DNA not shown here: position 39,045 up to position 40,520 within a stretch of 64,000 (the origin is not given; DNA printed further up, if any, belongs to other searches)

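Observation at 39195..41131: Unknown 2-TM protein coupled to a Mom-like DNA-modifying enzyme: candidate new modification/defence cassette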

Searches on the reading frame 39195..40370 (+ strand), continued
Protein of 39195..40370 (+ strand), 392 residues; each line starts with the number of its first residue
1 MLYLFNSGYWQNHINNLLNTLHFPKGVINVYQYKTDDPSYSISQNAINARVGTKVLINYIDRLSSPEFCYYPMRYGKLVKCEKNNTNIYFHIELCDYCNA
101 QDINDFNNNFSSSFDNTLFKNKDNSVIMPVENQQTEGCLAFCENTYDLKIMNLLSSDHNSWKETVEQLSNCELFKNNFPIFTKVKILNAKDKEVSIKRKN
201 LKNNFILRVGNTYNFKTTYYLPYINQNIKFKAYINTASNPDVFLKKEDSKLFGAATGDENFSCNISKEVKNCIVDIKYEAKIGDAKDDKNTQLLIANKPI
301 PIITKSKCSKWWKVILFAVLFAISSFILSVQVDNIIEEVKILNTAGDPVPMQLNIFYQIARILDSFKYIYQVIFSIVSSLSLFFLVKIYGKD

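Call 105: find_encoding_contigs(protein=P0183, flank=6000, max_places=1)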
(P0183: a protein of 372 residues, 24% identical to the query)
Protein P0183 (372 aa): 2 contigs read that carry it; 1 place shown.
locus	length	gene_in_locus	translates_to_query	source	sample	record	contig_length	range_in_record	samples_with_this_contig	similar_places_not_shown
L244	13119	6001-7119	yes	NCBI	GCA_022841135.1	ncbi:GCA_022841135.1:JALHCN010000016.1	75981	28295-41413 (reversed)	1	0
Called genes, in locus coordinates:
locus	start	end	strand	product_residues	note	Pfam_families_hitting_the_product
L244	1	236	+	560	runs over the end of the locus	-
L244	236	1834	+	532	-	PF13589:HATPase_c_3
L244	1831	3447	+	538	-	PF04055:Radical_SAM (weak)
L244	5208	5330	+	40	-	-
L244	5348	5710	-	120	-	PF07205:DUF1413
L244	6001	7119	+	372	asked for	-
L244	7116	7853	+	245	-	PF25680:Mom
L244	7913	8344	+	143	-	-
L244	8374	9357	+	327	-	PF01844:HNH, PF14279:HNH_5, PF11969:DcpS_C, PF01230:HIT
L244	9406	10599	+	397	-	PF14281:PDDEXK_4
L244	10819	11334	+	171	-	-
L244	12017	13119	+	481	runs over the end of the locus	-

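Call 106: find_encoding_contigs(protein=P0197, flank=6000, max_places=1)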
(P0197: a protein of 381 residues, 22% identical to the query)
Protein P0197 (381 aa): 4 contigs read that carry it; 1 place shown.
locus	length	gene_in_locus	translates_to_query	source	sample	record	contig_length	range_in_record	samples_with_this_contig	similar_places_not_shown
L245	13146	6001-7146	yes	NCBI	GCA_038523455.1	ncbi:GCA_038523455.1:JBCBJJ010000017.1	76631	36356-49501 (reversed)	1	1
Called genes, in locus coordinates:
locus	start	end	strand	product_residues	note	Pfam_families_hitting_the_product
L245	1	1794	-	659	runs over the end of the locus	PF00999:Na_H_Exchanger, PF02254:TrkA_N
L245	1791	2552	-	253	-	PF01048:PNP_UDP_1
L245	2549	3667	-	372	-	PF00392:GntR, PF13407:Peripla_BP_4 (weak), PF13377:Peripla_BP_3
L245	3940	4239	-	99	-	-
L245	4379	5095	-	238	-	PF02517:Rce1-like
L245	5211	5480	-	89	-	PF01649:Ribosomal_S20p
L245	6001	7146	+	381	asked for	-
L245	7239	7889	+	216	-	PF25680:Mom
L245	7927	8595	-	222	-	PF11845:Tll0287-like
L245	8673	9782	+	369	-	-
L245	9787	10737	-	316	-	PF14240:YHYH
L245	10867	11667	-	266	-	PF07963:N_methyl (weak)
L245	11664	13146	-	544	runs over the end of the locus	PF04542:Sigma70_r2, PF04545:Sigma70_r4, PF08281:Sigma70_r4_2, PF13936:HTH_38 (faint)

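Call 107: find_encoding_contigs(protein=P0176, flank=6000, max_places=2)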
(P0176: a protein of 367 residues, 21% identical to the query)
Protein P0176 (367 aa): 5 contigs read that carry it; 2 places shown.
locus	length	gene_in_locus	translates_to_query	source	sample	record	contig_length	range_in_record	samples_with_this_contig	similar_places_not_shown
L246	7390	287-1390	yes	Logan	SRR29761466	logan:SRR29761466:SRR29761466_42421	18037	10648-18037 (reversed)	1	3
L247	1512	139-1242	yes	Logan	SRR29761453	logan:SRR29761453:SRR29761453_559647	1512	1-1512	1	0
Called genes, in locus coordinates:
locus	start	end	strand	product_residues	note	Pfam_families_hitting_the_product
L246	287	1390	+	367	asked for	-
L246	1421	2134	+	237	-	PF25680:Mom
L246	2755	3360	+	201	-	PF01281:Ribosomal_L9_N, PF03948:Ribosomal_L9_C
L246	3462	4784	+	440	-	PF13413:HTH_25, PF13560:HTH_31 (faint), PF12844:HTH_19 (weak), PF13413:HTH_25, PF13464:RodZ_C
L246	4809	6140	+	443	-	PF00919:UPF0004, PF04055:Radical_SAM, PF18693:TRAM_2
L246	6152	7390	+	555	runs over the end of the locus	-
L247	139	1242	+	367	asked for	-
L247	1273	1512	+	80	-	?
